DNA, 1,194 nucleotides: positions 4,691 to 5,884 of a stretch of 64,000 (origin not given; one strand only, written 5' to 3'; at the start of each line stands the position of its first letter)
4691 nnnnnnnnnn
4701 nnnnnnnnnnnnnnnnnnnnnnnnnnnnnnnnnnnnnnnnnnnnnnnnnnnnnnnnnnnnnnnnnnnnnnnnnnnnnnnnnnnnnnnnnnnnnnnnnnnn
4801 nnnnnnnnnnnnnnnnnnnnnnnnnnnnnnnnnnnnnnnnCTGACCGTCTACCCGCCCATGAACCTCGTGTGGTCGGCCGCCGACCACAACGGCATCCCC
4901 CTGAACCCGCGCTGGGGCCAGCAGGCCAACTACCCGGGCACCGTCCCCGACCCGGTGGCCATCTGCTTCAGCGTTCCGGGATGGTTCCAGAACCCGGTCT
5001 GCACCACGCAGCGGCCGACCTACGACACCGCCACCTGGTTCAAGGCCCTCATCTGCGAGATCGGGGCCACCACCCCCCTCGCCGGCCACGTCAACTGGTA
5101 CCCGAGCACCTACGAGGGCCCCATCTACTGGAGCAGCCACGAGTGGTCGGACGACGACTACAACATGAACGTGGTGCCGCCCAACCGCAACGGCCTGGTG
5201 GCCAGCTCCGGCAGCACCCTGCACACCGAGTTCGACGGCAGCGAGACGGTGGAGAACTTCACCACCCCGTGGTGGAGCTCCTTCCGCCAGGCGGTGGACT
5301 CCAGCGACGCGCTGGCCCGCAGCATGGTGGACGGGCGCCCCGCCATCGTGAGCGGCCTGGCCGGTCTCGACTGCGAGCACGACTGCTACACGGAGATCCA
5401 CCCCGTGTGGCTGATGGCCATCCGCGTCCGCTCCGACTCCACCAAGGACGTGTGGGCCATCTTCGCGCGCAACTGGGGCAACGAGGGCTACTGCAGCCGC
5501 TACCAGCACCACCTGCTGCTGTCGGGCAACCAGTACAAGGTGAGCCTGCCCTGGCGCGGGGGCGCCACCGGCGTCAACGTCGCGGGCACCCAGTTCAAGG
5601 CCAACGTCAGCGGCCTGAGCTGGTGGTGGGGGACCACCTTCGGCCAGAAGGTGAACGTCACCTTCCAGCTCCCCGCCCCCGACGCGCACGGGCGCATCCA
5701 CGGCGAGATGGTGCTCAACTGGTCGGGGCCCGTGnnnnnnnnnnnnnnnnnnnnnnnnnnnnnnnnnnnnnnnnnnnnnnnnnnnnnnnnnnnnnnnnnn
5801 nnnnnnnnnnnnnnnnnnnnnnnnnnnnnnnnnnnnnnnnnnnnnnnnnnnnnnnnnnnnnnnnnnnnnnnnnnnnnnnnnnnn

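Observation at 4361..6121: Secreted Cys- and Trp-rich 586-aa protein of unrecognisable family next to a secreted zinc metalloprotease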

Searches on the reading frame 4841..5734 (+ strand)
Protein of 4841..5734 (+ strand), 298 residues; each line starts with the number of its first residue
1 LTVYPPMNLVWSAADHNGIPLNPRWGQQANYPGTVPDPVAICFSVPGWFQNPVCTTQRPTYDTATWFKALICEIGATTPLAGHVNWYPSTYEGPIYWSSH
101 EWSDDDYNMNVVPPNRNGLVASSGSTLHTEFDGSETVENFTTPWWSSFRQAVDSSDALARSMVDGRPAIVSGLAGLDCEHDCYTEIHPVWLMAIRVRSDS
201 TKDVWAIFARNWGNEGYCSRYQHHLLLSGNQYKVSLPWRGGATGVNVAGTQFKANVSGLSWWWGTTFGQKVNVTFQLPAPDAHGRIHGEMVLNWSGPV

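Call 52: predict_structure(alignment_id=A3)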
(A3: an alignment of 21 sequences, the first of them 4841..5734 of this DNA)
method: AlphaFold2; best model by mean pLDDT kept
length: 298 residues; sequences in the alignment: 21
mean_pLDDT: 94.7   pTM: 0.91
mean pLDDT of the five models: 94.7, 94.1, 94.1, 93.2, 92.9
residues with pLDDT >= 90: 261; 70-90: 34; 50-70: 3; < 50: 0
segments of 3 or more residues with pLDDT < 50: none
pLDDT, mean of each block of 10 residues (from residue 1): 89 97 97 96 96 96 89 89 96 97 90 97 96 90 96 97 98 95 96 96 97 91 96 96 94 94 95 97 97 87
secondary structure, 60 per line:
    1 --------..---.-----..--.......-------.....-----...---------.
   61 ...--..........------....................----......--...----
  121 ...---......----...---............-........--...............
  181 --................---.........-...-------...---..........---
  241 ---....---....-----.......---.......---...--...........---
elements in order: H26-30 H38-42 E60-63 H66-75 E82-101 E106-111 E127-132 H143-154 H156-163 E166-177 E183-198 E202-210 E212-214 E222-224 E231-237 E244-247 E251-254 E260-266 E270-276 E285-295

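Call 55: fold_search(model_id=the predicted structure, library=pdb)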
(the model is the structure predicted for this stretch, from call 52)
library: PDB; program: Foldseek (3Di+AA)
matches with E <= 10: 685; with E <= 0.001: 0
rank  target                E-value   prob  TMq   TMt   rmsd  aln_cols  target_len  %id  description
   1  3amt_A                6.5e-03  0.96  0.22  0.16  19.1       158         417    9  Crystal structure of the TiaS-tRNA(Ile2)-ATP complex (released 2011-10-19)
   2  3au7                  6.9e-03  0.99  0.22  0.19   9.7       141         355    7  Crystal structure of the ZRD-deleted mutant of TiaS in complex with agmatine (released 2011-10-19)
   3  3amu_A                1.7e-02  0.92  0.22  0.17  16.5       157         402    9  Crystal structure of the TiaS-tRNA(Ile2)-AMPCPP-agmatine complex (released 2011-10-19)
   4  9h6g_A                2.5e-02  0.72  0.18  0.07   9.1       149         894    7  Inactive Bacteroides ovatus GH98 endoxylanase E361A in complex with arabino-xylooligosaccharide (released 2025-11-05)
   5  9h6g_B                3.7e-02  0.57  0.17  0.07   9.4       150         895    6  Inactive Bacteroides ovatus GH98 endoxylanase E361A in complex with arabino-xylooligosaccharide (released 2025-11-05)
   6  6avr_A                4.7e-02  0.57  0.20  0.07  15.5       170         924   10  Human alpha-V beta-3 Integrin (intermediate conformation) in complex with the therapeutic antibody LM609 (released 2017-11-01)
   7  6ulr_A                4.7e-02  0.08  0.12  0.13  20.2       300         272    7  Molecular basis for tumor infiltrating TCR recognition of hotspot KRAS-G12D mutation (released 2020-05-27)
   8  6avq_A                5.2e-02  0.23  0.21  0.08  16.3       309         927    9  The Therapeutic Antibody LM609 Selectively Inhibits Ligand Binding to Human alpha-V beta-3 Integrin via Steric Hindran (released 2017-11-01)
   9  4iho_D                5.2e-02  0.04  0.09  0.10  19.4       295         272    6  Crystal structure of H-2Db Y159F in complex with chimeric gp100 (released 2013-09-11)
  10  5xob                  5.5e-02  0.80  0.23  0.17  18.7       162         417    9  Crystal structure of apo TiaS (tRNAIle2 agmatidine synthetase) (released 2018-08-29)
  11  9h6h_B                5.5e-02  0.57  0.18  0.07   9.1       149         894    7  Bacteroides ovatus GH98 endoxylanase with Seleno-methionine substituents (released 2025-11-05)
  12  9h6f_A                6.2e-02  0.51  0.17  0.07   9.5       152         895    7  Bacteroides ovatus GH98 endoxylanase in complex with arabino-xylooligosaccharide (released 2025-11-05)
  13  9lb6                  6.2e-02  0.06  0.12  0.06  21.0       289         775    5  Crystal structure of trehalose 6-phosphate phosphatase Weissella ceti (released 2025-07-30)
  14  4ktr_B                6.5e-02  0.11  0.15  0.07  18.7       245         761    9  Crystal structure of 2-O-alpha-glucosylglycerol phosphorylase in complex with isofagomine and glycerol (released 2014-05-21)
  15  8khv                  7.3e-02  0.06  0.10  0.07  17.8       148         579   11  The crystal structure of glycosaminoglycan lyase GAGase II (released 2024-09-04)
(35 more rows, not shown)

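Call 57: find_homologous_proteins(query=A3, max_evalue=0.001)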
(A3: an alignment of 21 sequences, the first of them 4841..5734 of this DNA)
Query A3 (21 sequences) (298 aa, profile of the alignment): 138 proteins with E <= 0.001 among 8000 candidates; the best 120 are listed.
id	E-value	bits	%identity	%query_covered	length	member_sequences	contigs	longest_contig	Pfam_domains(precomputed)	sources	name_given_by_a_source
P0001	5.5e-136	471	100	100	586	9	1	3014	-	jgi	jgi:hypothetical protein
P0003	4.6e-133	461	82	98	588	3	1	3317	-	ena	-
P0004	2.1e-127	443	59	98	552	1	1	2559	-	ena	-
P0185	1.5e-126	440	53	98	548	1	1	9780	-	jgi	jgi:hypothetical protein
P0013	2.2e-126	439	49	98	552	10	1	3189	-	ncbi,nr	ncbi:MAG TPA: hypothetical protein VNH43_01695 [Vicinamibacteria bacterium]|nr:hypothetical protein 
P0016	5.9e-126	438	55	98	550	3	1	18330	-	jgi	jgi:hypothetical protein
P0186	4.0e-125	435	50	98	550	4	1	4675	-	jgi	jgi:hypothetical protein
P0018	1.2e-124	434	54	98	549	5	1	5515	-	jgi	jgi:hypothetical protein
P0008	1.7e-124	433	56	98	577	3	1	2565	-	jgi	jgi:hypothetical protein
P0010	3.3e-124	432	51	97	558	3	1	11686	-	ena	-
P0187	4.5e-124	432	55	98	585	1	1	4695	-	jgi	jgi:hypothetical protein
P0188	4.7e-124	432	58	98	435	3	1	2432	-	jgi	jgi:hypothetical protein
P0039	1.3e-123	430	50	98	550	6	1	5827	-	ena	-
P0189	1.5e-123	430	52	97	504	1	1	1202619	-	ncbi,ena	-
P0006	1.7e-123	430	58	98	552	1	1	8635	-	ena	-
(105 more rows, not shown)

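Call 63: search_solved_structures(query=A3, max_evalue=10, show_alignments=3)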
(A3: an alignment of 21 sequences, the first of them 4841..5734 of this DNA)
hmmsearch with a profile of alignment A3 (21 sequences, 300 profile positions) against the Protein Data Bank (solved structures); distinct sequences matched with E-value up to 10: 0.

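Call 68: search_protein_families(library=pfam, alignment_id=A3, max_evalue=10)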
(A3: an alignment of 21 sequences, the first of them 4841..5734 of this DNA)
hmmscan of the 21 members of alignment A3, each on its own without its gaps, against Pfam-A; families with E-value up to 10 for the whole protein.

A. member 1, window:4841-5734:+ (298 aa): 0 families

B. families by the number of members that match (of 21 scanned): 3 families
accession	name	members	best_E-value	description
PF17373.7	DUF5395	1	0.05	Family of unknown function (DUF5395)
PF05660.16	DUF807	1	0.11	Coxiella burnetii protein of unknown function (DUF807)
PF02415.23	Chlam_PMP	1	1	Chlamydia polymorphic membrane protein (Chlamydia_PMP) repeat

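Call 70: search_dna_similar(query=window:4841-5734:+, collection=plasmids, mode=protein, max_evalue=0.001, max_rows=15)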
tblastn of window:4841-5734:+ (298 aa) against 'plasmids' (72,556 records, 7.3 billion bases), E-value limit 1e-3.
Records with a match: 1; places in all: 1; records where one place covers at least 80% of the query: 0.
Best place of each record, by identity: <60% 1.
By first word of the organism name: Gemmatirosa 1.
By predicted mobility (MOB-suite, as given by PLSDB): non-mobilizable 1.
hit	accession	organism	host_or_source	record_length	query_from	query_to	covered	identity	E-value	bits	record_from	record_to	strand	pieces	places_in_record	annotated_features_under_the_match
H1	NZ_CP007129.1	Gemmatirosa kalamazoonensis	-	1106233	1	219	73%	31.3%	2e-15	84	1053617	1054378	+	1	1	record has no annotation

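Call 71: search_dna_similar(query=window:4841-5734:+, collection=phages, mode=protein, max_evalue=0.001, max_rows=10)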
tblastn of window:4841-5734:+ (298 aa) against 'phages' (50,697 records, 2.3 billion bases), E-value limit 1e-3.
No match.

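Call 72: get_annotated_region(hit=H1, flank=7000)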
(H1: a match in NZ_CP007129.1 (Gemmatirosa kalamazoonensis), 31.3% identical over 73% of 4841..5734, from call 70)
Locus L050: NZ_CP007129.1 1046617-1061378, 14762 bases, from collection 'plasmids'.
description: Gemmatirosa kalamazoonensis strain KBS708 plasmid 1, complete sequence
organism: Gemmatirosa kalamazoonensis (NCBI taxid 861299)
taxonomy: Bacteria; Gemmatimonadota; Gemmatimonadia; Gemmatimonadales; Gemmatimonadaceae; Gemmatirosa; Gemmatirosa kalamazoonensis
host: -; source: -; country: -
typing (MOB-suite, as given by PLSDB): non-mobilizable
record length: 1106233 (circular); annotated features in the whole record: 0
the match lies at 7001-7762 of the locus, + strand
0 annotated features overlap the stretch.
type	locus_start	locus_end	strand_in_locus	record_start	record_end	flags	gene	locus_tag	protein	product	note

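Call 74: search_protein_families(library=pfam, proteins=[L050:6923-8893:+, L050:5302-6795:-, L050:8950-11136:+], max_evalue=0.01)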
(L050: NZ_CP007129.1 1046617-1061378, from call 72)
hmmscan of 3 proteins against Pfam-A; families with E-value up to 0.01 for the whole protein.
L050:6923-8893:+ (656 aa): 0 families

L050:5302-6795:- (497 aa): 3 families
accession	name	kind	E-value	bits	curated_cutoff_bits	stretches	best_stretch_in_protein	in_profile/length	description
PF13088.12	BNR_2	-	9.3e-11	42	31.4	1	367-440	25-104/277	BNR repeat-like domain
PF24316.1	Tli3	-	1.3e-05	26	27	0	229-257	80-109/129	T6SS Tli3 immunity protein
PF02012.26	BNR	-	2.8e-05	23.9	27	0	168-177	2-11/12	BNR/Asp-box repeat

L050:8950-11136:+ (728 aa): 1 family
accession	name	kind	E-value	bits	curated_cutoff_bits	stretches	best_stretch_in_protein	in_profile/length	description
PF04734.18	Ceramidase_alk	-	5.2e-33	114.9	32.1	2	47-218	3-166/509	Neutral/alkaline non-lysosomal ceramidase, N-terminal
